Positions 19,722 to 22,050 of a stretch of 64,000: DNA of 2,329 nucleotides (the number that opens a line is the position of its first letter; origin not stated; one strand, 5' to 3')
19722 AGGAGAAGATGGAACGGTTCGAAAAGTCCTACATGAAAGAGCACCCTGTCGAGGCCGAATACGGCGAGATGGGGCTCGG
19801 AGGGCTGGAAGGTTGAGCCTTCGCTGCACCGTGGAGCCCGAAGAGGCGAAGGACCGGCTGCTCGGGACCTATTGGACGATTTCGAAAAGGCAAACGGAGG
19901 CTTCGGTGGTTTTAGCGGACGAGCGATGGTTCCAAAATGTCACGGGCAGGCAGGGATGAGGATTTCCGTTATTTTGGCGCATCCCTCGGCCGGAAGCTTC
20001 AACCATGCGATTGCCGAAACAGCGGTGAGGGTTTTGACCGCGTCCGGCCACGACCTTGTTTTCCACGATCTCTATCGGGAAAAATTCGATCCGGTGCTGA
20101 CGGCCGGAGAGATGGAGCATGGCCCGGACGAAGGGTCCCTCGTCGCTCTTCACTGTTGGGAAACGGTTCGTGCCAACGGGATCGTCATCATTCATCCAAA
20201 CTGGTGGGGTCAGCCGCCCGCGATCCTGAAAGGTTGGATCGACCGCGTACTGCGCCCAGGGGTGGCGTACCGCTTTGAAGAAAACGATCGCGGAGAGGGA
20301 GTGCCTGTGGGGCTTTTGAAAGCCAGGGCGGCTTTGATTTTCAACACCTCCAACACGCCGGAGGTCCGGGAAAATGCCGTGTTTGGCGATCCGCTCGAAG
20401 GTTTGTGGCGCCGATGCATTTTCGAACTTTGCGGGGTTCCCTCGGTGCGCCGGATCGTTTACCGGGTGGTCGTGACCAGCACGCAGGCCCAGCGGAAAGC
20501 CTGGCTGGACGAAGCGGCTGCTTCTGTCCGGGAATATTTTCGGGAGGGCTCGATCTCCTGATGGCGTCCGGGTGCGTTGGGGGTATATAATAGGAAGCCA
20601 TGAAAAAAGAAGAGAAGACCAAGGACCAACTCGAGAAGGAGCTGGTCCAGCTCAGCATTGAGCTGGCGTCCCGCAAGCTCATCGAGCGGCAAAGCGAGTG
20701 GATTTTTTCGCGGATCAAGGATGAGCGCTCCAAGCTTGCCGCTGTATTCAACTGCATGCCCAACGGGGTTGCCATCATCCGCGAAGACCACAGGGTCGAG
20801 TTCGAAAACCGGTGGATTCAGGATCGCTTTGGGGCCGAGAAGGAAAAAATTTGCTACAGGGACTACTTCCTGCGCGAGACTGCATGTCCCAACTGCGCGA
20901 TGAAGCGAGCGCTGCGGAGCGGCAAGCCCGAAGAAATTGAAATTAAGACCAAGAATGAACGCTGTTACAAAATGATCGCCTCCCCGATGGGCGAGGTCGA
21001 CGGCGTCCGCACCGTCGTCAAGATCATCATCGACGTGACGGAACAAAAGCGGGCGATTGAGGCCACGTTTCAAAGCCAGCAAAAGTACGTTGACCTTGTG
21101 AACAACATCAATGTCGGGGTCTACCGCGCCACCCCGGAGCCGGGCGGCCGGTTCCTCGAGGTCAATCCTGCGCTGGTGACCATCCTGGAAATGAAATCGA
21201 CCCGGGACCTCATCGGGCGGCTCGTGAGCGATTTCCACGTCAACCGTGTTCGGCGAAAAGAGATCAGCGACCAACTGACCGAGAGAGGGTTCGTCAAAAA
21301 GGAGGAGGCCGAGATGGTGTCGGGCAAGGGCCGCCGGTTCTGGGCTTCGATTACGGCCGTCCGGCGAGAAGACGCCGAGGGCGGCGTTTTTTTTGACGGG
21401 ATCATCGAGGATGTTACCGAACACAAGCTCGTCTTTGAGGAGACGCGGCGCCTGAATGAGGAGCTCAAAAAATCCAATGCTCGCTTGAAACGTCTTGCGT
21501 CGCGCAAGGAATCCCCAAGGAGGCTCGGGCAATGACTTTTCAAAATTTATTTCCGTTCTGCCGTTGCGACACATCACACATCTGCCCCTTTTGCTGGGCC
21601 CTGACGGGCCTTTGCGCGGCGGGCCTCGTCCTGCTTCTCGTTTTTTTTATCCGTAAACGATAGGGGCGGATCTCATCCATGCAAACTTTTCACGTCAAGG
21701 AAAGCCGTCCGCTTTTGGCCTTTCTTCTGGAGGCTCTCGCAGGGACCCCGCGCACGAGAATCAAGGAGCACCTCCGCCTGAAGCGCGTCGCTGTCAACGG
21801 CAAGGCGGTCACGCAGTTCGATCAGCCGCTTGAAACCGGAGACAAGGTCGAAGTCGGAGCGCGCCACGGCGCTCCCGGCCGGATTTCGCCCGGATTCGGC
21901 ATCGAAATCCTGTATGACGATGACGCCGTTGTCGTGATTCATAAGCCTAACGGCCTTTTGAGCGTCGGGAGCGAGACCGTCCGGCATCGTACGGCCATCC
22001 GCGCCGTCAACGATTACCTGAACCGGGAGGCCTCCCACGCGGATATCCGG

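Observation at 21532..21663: Translationally coupled 43-aa Cys-rich membrane microprotein downstream of the two-PAS sensor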

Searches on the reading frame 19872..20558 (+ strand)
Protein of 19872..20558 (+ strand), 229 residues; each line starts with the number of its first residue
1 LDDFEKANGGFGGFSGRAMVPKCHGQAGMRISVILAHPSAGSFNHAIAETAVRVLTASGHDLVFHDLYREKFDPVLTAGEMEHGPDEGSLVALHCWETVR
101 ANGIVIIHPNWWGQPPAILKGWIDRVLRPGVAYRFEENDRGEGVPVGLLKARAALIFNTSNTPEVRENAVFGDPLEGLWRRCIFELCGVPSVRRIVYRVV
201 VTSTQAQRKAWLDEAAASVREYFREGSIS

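Call 3: search_protein_families(library=pfam, proteins=[window:19872-20558:+], max_evalue=1)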
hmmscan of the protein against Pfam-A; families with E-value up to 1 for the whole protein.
window:19872-20558:+ (229 aa): 2 families
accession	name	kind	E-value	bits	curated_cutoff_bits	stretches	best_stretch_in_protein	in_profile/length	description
PF02525.22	Flavodoxin_2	-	7.5e-32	111.1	27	1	29-215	1-194/198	Flavodoxin-like fold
PF03358.20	FMN_red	-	8.4e-10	38.9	24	1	29-136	1-99/152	NADPH-dependent FMN reductase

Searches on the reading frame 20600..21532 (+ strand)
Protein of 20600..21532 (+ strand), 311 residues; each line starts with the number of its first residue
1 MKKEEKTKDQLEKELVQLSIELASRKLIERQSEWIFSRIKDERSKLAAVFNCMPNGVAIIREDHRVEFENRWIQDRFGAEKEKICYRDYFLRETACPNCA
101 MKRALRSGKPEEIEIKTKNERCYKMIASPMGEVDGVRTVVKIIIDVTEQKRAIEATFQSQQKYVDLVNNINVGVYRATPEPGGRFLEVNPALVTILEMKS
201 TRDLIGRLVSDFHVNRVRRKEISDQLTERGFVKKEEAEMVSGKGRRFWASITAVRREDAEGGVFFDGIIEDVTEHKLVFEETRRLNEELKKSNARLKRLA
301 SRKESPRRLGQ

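Call 3: search_protein_families(library=pfam, proteins=[window:20600-21532:+], max_evalue=1)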
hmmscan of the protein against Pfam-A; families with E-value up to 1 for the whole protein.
window:20600-21532:+ (311 aa): 10 families
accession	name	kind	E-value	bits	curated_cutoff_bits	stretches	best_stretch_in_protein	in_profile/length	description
PF13426.13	PAS_9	-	3.3e-14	53.4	27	2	182-274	10-103/103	PAS domain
PF13188.13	PAS_8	-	7.6e-09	35.6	21.8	2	163-221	3-59/65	PAS domain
PF08448.16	PAS_4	-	4.5e-08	33.7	23.1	2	177-275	11-108/110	PAS fold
PF00989.32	PAS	-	4e-05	24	22.6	1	163-264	3-107/113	PAS fold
PF06856.16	AcMNPV_Orf17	-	0.0015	18.7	22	1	140-168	22-51/121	Autographa californica nuclear polyhedrosis virus (AcMNPV), Orf17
PF13596.12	PAS_10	-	0.019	16.1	22.1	0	201-259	35-93/106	PAS domain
PF13758.11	Prefoldin_3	-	0.078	13.5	23.4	1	197-246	27-76/99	Prefoldin subunit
PF12860.13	PAS_7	-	0.13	12.8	27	0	103-152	68-113/115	PAS fold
PF21370.4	PAS_GdpP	-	0.15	12.9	27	1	50-80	9-39/90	Cyclic-di-AMP phosphodiesterase GdpP-like, PAS domain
PF08670.17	MEKHLA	-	0.17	12.2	23.7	1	215-249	82-116/143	MEKHLA domain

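Call 4: search_protein_families(library=ncbifam, proteins=[window:20600-21532:+], max_evalue=1)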
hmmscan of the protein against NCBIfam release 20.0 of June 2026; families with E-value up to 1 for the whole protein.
window:20600-21532:+ (311 aa): 7 families
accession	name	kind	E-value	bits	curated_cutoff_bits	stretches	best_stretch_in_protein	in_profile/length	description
TIGR00229.1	sensory_box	domain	8.1e-12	45.4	22.9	2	159-277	3-121/126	PAS domain S-box protein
NF046044.1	PnpS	equivalog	1.3e-10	40.9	400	1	5-151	19-165/390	two-component system histidine kinase PnpS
NF047874.1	MASE3_PAS_HK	subfamily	1.3e-10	40.7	560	2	116-293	225-396/655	MASE3 domain-containing sensor histidine kinase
NF041552.1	TF_PrdR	equivalog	0.00044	18.7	795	1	34-167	124-254/577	sigma-54 dependent transcriptional regulator PrdR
NF053781.1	cdiGMPphdstlr2612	equivalog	0.0023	15.6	1600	1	138-226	692-779/1268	Tlr1612 family c-di-GMP phosphodiesterase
NF033092.0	HK_WalK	equivalog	0.013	14.1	725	1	37-152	251-368/594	cell wall metabolism sensor histidine kinase WalK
TIGR02966.1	phoR_proteo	equivalog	0.053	12.5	334.2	1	42-151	4-109/333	phosphate regulon sensor histidine kinase PhoR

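Call 8: find_encoding_contigs(protein=window:20600-21532:+, flank=6000)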
Protein window:20600-21532:+ (311 aa): 5 contigs read that carry it; 4 places shown.
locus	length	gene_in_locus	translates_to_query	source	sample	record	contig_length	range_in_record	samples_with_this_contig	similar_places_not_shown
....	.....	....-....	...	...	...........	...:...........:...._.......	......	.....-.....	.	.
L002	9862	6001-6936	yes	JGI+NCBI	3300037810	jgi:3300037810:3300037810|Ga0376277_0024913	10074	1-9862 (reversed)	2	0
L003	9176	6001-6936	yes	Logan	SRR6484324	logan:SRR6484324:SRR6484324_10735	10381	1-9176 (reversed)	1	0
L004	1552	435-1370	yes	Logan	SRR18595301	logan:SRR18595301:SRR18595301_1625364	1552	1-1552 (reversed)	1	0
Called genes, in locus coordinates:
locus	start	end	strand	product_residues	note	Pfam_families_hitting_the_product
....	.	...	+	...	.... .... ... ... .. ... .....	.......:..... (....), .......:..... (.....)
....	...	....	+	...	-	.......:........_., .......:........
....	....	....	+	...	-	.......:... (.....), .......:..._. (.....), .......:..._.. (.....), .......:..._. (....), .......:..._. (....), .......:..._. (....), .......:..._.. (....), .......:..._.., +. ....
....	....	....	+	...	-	-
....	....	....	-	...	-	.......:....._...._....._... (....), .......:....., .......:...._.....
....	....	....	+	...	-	-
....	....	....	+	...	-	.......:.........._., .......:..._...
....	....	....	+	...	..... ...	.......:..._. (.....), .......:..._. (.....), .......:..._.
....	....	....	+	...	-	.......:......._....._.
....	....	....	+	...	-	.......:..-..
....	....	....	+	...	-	-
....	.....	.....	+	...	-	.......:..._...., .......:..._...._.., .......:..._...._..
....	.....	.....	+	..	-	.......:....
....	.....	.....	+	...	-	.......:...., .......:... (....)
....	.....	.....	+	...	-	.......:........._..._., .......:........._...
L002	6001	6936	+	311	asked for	PF13188:PAS_8 (faint), PF08448:PAS_4 (faint), PF13426:PAS_9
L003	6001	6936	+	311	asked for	PF13188:PAS_8 (faint), PF08448:PAS_4 (faint), PF13426:PAS_9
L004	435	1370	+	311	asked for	PF13188:PAS_8 (faint), PF08448:PAS_4 (faint), PF13426:PAS_9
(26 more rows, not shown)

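Call 10: find_related_loci(query=window:20600-21532:+, collection=genome_contigs, flank=4000)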
Query window:20600-21532:+ (311 aa) in genome_contigs; peptide patterns used: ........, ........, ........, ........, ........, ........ (x = any residue, [..] = any of these).
136 stretches matched a pattern; 9 encode a relative of the query (tblastn E <= 1e-3); 9 distinct loci.
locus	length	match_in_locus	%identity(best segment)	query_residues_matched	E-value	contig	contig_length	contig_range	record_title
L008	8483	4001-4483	40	128-284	2e-33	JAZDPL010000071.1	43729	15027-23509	MAG: Candidatus Omnitrophota bacterium isolate MEGAHIT-group-0.834 k141_7093685, whole genome shotgun sequence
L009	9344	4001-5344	38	54-286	3e-33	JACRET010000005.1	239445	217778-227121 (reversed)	MAG: Deltaproteobacteria bacterium isolate NC_groundwater_1706_Pr3_B-0.1um_52_15 SR-2_scaffold_141_101385, whole genome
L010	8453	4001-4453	46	158-297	7e-32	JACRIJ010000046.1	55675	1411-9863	MAG: Planctomycetota bacterium isolate NC_groundwater_1800_Pr3_B-0.1um_47_15 SR-2_scaffold_141_1315968, whole genome sho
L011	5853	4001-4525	38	102-274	6e-31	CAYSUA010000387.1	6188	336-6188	MAG TPA_asm: uncultured Desulfobacteraceae bacterium isolate SRP200020_co7_102 genome assembly, contig: NODE_8823_length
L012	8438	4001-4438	38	145-289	5e-24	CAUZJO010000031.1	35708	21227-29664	MAG: Candidatus Sumerlaeia bacterium isolate CB27_Tmax.35 genome assembly, contig: Ga0310121_10000716, whole genome shot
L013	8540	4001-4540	33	145-311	1e-23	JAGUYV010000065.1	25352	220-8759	MAG: bacterium isolate DeMMO6_30 c_000000096761, whole genome shotgun sequence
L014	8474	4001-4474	28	135-292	1e-12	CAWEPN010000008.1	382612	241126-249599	MAG: uncultured delta proteobacterium isolate MFD02159.bin.1.87 genome assembly, contig: contig_30316, whole genome shot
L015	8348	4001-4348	34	160-277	2e-12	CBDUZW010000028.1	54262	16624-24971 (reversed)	MAG TPA_asm: uncultured bacterium isolate SRR22302365_binner123_Refined_103 genome assembly, contig: ERZ25074835.232, wh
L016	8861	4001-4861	26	1-276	3e-8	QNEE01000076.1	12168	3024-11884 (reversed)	MAG: bacterium isolate B46_G16 B46_Guay16_scaffold_03561, whole genome shotgun sequence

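Call 12: find_homologous_proteins(query=window:20600-21532:+, max_evalue=1e-10)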
Query window:20600-21532:+ (311 aa): 24 proteins with E <= 1e-10 among 3219 candidates.
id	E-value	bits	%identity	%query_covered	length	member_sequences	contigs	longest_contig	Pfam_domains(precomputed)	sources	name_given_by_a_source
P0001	6.6e-199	677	100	100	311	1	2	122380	PF13426.14,PF13188.14,PF08448.17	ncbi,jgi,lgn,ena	ncbi:MAG: PAS domain-containing protein [Candidatus Omnitrophota bacterium]|jgi:PAS domain S-box-con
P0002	9.0e-156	535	78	98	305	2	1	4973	PF13426.14,PF13188.14,PF08448.17,PF00989.32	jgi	jgi:PAS domain S-box-containing protein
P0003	1.7e-145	502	73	98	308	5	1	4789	PF13426.14,PF13188.14,PF00989.32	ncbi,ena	-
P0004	5.4e-83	296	46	98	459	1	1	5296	PF13426.14,PF13188.14,PF00989.32,PF00990.27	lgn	-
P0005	2.1e-68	249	41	90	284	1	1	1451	PF13426.14,PF13188.14,PF08448.17,PF00989.32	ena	-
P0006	9.3e-33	132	31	95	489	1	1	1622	PF08447.19,PF13426.14,PF13188.14,PF08448.17,PF00989.32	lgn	-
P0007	1.2e-24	105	31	92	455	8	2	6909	PF08447.19,PF13426.14,PF13188.14,PF08448.17,PF00989.32,PF00990.27,PF14598.13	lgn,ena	-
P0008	3.9e-24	103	37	58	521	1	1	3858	PF08447.19,PF13426.14,PF13188.14,PF07730.20,PF08448.17,PF02518.32,PF00989.32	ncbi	-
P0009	6.6e-24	102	31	88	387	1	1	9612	PF08447.19,PF13426.14,PF13188.14,PF08448.17,PF00989.32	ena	-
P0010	8.9e-24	102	30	92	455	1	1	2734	PF08447.19,PF13426.14,PF13188.14,PF08448.17,PF00989.32,PF00990.27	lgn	-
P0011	1.2e-23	102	28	92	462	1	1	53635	PF08447.19,PF13426.14,PF13188.14,PF08448.17,PF00989.32,PF00990.27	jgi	jgi:diguanylate cyclase (GGDEF)-like protein/PAS domain S-box-containing protein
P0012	3.6e-23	100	30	92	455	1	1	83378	PF08447.19,PF13426.14,PF13188.14,PF08448.17,PF00989.32,PF00990.27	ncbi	ncbi:MAG: PAS domain S-box protein [bacterium]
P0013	5.0e-23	100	30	92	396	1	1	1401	PF08447.19,PF13426.14,PF13188.14,PF08448.17,PF00989.32,PF00990.27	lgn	-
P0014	1.4e-22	98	29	92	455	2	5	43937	PF08447.19,PF13426.14,PF13188.14,PF08448.17,PF00989.32,PF00990.27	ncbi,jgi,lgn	-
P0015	1.8e-22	98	36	48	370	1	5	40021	PF08447.19,PF13426.14,PF13188.14,PF12860.14,PF08448.17,PF00989.32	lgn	-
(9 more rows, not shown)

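Call 13: find_encoding_contigs(protein=P0002, flank=5000)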
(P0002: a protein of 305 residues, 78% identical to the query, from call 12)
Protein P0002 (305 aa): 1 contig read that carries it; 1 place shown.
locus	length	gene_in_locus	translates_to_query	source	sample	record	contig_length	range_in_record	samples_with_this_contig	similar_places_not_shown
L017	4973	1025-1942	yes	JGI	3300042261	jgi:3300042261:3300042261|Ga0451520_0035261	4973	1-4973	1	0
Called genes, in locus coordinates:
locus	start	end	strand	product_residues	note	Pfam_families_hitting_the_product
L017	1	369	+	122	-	?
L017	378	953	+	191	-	PF02525:Flavodoxin_2, PF03358:FMN_red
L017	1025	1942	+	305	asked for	PF13188:PAS_8 (faint), PF08448:PAS_4 (faint), PF00989:PAS, PF13426:PAS_9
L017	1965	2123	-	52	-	-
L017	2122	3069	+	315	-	PF00849:PseudoU_synth_2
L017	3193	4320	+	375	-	PF01008:IF-2B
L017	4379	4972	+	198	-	?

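Call 14: find_encoding_contigs(protein=P0003, flank=5000)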
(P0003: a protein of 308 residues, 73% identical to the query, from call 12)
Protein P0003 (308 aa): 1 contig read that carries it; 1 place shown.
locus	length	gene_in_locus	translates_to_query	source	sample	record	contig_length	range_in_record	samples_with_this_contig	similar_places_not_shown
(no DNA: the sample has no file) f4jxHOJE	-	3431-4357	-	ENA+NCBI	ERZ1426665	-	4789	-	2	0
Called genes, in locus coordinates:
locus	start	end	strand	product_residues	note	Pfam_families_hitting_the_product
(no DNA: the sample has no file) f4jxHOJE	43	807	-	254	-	PF00011:HSP20, PF17886:ArsA_HSP20 (weak)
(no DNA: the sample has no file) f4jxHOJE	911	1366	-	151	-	PF27746:Small_heat_shock_put (weak), PF00011:HSP20, PF17886:ArsA_HSP20 (weak)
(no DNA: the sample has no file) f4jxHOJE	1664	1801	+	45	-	-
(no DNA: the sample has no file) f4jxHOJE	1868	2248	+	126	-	-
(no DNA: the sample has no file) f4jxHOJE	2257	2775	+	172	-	PF00583:Acetyltransf_1, PF13673:Acetyltransf_10, PF13508:Acetyltransf_7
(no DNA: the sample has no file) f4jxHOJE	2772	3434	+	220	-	PF02525:Flavodoxin_2, PF03358:FMN_red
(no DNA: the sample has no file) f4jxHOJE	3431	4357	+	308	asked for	PF13188:PAS_8 (faint), PF00989:PAS (weak), PF13426:PAS_9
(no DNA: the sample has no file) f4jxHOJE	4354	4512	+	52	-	-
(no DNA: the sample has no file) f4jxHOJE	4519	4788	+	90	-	?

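Call 15: find_encoding_contigs(protein=P0004, flank=5000)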
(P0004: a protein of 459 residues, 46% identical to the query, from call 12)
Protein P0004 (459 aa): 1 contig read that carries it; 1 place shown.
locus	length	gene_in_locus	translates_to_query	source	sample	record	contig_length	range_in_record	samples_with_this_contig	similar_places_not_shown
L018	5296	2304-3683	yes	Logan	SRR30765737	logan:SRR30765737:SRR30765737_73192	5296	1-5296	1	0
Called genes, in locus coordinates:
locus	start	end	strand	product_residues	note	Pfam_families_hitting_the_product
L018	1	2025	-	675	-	?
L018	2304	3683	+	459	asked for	PF13188:PAS_8 (faint), PF00989:PAS, PF13426:PAS_9 (weak), PF00990:GGDEF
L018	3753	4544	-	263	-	-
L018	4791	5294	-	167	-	?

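Call 16: find_encoding_contigs(protein=P0005, flank=5000)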
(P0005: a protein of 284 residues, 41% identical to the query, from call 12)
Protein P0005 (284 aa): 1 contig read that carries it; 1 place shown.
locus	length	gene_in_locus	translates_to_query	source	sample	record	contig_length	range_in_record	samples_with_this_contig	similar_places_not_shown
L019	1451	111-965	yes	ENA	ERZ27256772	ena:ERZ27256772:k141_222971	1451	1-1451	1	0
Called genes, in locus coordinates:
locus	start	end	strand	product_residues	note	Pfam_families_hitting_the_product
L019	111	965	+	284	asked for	PF08448:PAS_4 (faint), PF13188:PAS_8 (faint), PF00989:PAS (weak), PF13426:PAS_9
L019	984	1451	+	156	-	?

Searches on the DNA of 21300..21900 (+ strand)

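Call 76: search_rna_families(sources=[L025, L026, L023, L027], threshold=evalue, max_evalue=0.1)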
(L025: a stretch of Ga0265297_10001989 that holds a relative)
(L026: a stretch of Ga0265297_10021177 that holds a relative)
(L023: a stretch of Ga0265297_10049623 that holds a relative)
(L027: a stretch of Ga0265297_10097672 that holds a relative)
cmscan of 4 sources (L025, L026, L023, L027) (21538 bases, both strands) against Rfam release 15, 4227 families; matches with E-value up to 0.1: 0.
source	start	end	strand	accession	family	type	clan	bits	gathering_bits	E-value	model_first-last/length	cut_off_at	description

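Call 77: search_rna_families(source=window, start=21300, end=21900, threshold=evalue, max_evalue=1)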
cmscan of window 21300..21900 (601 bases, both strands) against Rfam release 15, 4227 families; matches with E-value up to 1: 0.
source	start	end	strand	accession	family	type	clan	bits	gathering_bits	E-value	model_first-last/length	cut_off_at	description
